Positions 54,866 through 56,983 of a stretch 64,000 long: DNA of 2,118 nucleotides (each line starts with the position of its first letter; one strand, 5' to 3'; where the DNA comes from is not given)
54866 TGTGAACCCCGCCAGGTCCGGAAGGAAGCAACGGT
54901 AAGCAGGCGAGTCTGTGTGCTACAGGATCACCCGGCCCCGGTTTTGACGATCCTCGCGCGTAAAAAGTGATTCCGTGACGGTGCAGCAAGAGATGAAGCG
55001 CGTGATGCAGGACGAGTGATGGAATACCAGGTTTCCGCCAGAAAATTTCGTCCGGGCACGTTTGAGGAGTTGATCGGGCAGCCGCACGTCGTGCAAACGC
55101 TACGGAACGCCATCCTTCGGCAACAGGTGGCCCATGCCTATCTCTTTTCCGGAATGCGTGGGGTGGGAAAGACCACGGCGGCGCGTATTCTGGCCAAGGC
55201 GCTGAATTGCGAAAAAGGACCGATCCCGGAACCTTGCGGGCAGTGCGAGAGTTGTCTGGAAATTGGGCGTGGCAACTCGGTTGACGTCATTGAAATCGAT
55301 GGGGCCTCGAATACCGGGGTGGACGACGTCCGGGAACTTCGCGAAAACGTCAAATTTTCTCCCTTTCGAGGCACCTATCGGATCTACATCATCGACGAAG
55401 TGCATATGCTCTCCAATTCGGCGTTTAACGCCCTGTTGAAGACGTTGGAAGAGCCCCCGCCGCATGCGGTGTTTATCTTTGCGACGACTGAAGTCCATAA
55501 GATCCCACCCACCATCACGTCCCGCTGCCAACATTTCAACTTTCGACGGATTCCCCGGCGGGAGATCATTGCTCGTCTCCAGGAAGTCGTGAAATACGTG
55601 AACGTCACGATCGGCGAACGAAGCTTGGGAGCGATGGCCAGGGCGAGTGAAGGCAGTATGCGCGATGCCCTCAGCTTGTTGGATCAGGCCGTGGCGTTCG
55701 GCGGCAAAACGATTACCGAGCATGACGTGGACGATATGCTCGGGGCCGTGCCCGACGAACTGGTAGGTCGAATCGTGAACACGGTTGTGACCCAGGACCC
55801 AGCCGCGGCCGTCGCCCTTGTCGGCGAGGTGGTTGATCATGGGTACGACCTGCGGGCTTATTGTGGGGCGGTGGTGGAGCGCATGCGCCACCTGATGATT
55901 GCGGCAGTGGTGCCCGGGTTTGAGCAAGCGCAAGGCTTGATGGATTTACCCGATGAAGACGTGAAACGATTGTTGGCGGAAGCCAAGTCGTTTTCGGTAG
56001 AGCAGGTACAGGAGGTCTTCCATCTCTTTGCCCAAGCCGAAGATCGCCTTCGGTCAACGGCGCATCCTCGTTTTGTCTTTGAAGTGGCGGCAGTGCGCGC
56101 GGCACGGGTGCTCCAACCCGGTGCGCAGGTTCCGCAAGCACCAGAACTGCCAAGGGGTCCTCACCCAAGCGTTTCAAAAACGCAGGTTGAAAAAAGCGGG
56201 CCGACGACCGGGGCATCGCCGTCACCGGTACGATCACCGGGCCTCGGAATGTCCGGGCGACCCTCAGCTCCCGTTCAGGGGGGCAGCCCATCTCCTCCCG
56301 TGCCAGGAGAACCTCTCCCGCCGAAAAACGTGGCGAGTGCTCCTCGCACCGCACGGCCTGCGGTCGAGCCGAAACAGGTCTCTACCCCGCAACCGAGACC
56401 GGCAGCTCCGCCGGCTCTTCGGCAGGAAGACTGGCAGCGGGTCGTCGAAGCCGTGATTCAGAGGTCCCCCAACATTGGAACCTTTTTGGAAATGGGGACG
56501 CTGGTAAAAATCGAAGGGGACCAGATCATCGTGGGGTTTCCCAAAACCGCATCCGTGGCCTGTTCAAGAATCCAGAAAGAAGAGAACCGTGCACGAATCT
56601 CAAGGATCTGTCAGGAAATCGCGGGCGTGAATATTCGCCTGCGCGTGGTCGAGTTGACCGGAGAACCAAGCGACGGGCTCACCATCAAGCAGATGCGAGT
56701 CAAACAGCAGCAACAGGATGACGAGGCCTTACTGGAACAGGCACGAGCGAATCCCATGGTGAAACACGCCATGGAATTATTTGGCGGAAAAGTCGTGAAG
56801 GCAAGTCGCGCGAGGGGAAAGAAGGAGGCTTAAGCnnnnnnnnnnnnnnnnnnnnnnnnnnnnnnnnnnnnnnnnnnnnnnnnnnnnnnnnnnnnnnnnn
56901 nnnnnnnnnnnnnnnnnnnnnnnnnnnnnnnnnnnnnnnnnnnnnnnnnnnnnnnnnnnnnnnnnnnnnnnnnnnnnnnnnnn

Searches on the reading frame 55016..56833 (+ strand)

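Call 14: search_protein_families(library=pfam, proteins=[window:55016-56833:+])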
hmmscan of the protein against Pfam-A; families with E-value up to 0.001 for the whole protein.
window:55016-56833:+ (605 aa): 9 families
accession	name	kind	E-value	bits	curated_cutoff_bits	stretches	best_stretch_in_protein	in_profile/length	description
PF13177.12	DNA_pol3_delta2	-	1.2e-48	165.6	27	1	21-178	1-159/161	DNA polymerase III, delta subunit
PF22608.2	DNAX_ATPase_lid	-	1.8e-15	56.9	27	1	184-230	2-48/49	DNA polymerase III clamp loader subunit, ATPase lid domain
PF12169.13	DNA_pol3_gamma3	-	3.4e-15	56.5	24.4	1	233-365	1-130/143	DNA polymerase III subunits gamma and tau domain III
PF00004.35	AAA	-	1.5e-11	45.3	21.2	1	43-174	2-126/131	ATPase family associated with various cellular activities (AAA)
PF05496.18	RuvB_N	-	6.8e-06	26.4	27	1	12-66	2-60/159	Holliday junction DNA helicase RuvB P-loop domain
PF20964.2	DnaX_C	-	0.00012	22.4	26.2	1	463-544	7-85/113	DNA polymerase III subunit tau, C-terminal domain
PF13401.12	AAA_22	-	0.0002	22.1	27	0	42-159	8-125/130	AAA domain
PF07728.20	AAA_5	-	0.00037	20.9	22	0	43-146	3-92/139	AAA domain (dynein-related subfamily)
PF13604.12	AAA_30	-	0.00066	19.9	27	0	42-146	21-114/191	AAA domain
